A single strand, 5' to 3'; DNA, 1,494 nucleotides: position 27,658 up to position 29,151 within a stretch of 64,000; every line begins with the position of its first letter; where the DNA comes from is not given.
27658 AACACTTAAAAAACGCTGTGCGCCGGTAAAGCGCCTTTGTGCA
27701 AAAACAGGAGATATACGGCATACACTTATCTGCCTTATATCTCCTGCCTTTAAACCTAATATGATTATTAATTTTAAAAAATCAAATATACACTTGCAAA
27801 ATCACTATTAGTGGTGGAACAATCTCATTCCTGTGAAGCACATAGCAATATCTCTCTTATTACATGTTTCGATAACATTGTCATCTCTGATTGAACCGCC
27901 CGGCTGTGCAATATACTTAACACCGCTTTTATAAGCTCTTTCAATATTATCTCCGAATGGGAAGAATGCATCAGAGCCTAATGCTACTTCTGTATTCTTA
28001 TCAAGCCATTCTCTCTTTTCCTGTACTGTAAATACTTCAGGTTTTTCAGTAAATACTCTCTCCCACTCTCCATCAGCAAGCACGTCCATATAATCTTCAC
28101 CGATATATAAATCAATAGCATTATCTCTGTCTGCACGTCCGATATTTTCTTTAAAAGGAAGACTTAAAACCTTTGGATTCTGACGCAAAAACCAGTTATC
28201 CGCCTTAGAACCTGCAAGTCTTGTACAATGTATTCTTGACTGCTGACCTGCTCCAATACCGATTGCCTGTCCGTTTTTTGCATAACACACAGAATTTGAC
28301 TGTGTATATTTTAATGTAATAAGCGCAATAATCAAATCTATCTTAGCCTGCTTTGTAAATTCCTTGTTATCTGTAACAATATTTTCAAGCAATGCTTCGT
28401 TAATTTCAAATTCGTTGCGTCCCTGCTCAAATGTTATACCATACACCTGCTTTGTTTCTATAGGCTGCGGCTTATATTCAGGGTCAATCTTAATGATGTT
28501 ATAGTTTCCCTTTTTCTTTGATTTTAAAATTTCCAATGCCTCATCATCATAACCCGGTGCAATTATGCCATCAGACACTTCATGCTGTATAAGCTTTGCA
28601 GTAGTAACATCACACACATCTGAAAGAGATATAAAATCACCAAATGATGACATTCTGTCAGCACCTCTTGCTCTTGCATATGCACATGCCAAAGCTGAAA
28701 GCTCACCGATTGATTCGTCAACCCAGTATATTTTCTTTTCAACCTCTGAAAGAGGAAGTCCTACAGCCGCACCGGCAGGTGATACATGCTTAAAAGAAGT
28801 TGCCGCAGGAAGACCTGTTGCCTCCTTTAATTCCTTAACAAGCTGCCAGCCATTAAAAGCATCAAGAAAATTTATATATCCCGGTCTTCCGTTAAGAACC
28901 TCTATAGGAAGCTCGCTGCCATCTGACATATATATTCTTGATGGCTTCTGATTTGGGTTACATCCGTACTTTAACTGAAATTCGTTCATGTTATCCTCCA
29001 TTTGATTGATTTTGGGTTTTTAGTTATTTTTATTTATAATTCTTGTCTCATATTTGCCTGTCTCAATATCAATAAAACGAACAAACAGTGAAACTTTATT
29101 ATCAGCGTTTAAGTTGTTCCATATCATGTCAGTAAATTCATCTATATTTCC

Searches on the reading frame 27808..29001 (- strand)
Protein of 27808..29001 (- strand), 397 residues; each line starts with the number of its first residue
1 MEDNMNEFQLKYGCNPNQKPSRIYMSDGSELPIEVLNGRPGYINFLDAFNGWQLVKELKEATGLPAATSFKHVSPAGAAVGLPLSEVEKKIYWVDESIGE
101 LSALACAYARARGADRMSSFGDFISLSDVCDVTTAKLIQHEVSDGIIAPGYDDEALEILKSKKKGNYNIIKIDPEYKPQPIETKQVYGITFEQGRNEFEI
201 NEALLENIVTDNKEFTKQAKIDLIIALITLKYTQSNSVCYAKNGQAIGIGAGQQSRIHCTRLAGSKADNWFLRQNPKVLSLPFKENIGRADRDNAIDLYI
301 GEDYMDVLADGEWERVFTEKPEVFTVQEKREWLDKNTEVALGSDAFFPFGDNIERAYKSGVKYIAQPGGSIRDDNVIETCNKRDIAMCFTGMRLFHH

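Call 35: search_protein_families(library=pfam, proteins=[window:27808-29001:-], max_evalue=0.01)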
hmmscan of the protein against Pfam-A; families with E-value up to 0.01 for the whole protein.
window:27808-29001:- (397 aa): 1 family
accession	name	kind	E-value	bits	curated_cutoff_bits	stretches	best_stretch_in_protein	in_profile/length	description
PF01808.24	AICARFT_IMPCHas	-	1.9e-59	202.1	25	1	7-266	76-311/311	AICARFT/IMPCHase bienzyme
